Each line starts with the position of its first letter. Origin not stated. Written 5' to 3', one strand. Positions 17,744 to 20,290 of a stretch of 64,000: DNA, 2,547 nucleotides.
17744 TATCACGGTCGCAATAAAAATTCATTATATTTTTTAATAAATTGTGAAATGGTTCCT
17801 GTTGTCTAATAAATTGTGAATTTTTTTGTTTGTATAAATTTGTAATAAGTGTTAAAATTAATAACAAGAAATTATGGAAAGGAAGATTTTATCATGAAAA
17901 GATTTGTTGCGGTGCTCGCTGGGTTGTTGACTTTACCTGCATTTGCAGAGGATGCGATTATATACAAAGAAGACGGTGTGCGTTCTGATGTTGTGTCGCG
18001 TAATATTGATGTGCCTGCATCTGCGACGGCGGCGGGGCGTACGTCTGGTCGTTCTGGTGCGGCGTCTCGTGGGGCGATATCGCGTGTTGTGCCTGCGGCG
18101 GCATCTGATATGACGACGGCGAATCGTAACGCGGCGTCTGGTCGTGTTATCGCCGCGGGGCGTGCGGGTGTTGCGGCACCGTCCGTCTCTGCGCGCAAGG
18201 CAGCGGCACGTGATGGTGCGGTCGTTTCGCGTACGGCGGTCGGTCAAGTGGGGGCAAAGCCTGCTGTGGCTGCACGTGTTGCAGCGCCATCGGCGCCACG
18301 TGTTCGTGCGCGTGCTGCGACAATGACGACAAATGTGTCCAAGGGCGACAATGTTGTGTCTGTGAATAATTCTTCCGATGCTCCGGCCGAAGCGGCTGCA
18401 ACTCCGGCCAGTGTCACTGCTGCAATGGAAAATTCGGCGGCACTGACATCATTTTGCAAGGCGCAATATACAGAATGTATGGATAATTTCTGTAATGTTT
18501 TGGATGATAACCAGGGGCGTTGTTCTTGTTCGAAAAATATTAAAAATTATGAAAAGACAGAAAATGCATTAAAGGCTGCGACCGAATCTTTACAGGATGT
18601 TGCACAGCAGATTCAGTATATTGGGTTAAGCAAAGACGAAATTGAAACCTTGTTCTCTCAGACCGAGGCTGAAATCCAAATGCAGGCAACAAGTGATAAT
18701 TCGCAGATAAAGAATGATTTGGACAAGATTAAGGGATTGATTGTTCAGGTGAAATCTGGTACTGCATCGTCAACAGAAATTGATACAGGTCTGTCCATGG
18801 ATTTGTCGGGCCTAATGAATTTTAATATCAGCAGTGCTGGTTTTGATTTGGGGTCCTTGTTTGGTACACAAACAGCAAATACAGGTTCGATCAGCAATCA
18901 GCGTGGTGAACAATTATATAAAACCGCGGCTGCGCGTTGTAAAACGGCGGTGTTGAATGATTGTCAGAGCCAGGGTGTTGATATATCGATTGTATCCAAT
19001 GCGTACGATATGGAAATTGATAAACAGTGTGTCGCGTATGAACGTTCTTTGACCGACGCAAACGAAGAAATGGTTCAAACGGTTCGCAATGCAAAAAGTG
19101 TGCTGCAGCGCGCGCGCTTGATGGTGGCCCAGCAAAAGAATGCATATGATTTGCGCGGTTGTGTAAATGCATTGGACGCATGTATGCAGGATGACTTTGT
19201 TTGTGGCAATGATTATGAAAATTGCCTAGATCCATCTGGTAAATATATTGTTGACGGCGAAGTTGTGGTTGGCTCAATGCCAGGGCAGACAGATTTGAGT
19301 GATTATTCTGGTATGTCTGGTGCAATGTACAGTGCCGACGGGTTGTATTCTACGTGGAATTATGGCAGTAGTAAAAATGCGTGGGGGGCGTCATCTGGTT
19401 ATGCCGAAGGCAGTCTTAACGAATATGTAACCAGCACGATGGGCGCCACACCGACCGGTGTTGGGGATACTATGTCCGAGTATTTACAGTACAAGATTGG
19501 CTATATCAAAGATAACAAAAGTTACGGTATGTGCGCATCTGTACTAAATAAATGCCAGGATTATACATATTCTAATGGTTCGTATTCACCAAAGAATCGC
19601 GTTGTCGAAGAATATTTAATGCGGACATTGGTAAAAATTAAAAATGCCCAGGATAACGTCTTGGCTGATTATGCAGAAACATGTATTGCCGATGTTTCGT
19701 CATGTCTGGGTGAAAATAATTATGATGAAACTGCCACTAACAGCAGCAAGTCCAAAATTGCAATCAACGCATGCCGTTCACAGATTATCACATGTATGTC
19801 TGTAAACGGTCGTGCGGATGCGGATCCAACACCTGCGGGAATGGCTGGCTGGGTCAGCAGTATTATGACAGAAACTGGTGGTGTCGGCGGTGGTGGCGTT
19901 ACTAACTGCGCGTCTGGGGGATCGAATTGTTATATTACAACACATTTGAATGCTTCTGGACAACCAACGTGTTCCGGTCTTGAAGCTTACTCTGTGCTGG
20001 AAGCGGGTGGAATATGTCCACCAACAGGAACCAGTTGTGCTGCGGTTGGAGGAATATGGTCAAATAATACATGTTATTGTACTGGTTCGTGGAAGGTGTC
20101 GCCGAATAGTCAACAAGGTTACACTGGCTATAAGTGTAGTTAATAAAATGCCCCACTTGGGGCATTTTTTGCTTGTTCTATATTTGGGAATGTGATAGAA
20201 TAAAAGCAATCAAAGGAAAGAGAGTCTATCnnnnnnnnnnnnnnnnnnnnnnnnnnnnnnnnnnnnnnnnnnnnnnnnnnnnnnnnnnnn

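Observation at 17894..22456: Tandem pair of paralogous secreted Cys-rich proteins with GC-rich Arg/Ala/Ser low-complexity N-termini and divergent tips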

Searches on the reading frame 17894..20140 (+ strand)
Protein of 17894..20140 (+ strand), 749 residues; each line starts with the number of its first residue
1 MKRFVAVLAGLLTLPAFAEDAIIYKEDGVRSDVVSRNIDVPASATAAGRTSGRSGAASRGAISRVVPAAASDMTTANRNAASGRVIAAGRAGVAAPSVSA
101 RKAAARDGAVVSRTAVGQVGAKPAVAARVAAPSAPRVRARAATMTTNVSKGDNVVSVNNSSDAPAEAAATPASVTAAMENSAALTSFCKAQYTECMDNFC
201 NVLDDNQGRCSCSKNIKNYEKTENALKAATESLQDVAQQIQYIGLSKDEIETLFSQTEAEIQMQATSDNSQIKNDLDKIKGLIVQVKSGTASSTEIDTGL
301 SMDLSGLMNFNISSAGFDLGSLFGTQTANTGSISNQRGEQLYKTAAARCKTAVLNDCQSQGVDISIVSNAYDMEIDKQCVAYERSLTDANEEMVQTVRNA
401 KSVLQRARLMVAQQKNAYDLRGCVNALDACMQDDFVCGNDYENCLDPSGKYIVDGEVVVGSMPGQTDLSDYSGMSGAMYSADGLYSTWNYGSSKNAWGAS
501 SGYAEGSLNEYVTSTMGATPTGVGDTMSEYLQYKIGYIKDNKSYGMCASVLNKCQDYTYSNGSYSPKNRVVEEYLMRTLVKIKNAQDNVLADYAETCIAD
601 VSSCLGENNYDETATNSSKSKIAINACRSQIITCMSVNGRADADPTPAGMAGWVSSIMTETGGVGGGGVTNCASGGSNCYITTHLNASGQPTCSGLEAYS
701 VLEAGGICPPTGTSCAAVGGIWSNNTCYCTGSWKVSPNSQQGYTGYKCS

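Call 4: search_protein_families(library=pfam, proteins=[window:17894-20140:+], max_evalue=1)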
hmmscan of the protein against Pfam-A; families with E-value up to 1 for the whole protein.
window:17894-20140:+ (749 aa): 2 families
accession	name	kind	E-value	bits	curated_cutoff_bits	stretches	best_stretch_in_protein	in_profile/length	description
PF13093.11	FTA4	-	0.0015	18.9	24.8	1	214-287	123-197/199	Kinetochore complex Fta4 of Sim4 subunit, or CENP-50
PF24888.1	DUF7741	-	0.54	11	27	1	164-219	23-78/80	Domain of unknown function (DUF7741)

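Call 5: search_protein_families(library=ncbifam, proteins=[window:17894-20140:+], max_evalue=1)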
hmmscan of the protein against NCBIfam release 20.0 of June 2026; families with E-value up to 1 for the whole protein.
window:17894-20140:+ (749 aa): 1 family
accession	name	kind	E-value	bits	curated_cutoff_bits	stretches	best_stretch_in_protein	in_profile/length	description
TIGR02169.1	SMC_prok_A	equivalog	0.062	10.9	729.4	1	214-291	235-312/1165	chromosome segregation protein SMC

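Call 69: search_protein_families(library=phrogs, proteins=[window:17894-20140:+], max_evalue=0.01)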
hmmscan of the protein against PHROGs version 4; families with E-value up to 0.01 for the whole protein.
window:17894-20140:+ (749 aa): 0 families

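Call 82: list_cluster_members(proteins=[window:17894-20140:+, window:20231-22453:+])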
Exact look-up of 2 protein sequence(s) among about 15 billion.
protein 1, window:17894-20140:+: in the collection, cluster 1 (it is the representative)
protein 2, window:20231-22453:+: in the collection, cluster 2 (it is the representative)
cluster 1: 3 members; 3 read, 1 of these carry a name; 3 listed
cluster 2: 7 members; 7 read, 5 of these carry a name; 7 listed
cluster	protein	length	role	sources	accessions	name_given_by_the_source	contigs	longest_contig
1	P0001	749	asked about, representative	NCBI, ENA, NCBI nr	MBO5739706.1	MAG: hypothetical protein J6R52_01410 [Alphaproteobacteria bacterium] | hypothetical protein [Alphaproteobacteria bacterium]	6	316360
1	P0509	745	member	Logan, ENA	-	-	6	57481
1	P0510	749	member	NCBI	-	-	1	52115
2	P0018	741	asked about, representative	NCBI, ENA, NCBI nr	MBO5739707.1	MAG: hypothetical protein J6R52_01415 [Alphaproteobacteria bacterium] | hypothetical protein [Alphaproteobacteria bacterium]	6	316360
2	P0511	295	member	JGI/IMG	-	hypothetical protein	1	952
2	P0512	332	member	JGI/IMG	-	hypothetical protein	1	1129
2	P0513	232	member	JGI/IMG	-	hypothetical protein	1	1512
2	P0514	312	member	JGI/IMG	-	hypothetical protein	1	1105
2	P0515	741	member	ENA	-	-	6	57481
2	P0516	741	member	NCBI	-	-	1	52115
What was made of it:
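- Checked: The public annotation is also 749 aa (call 82).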
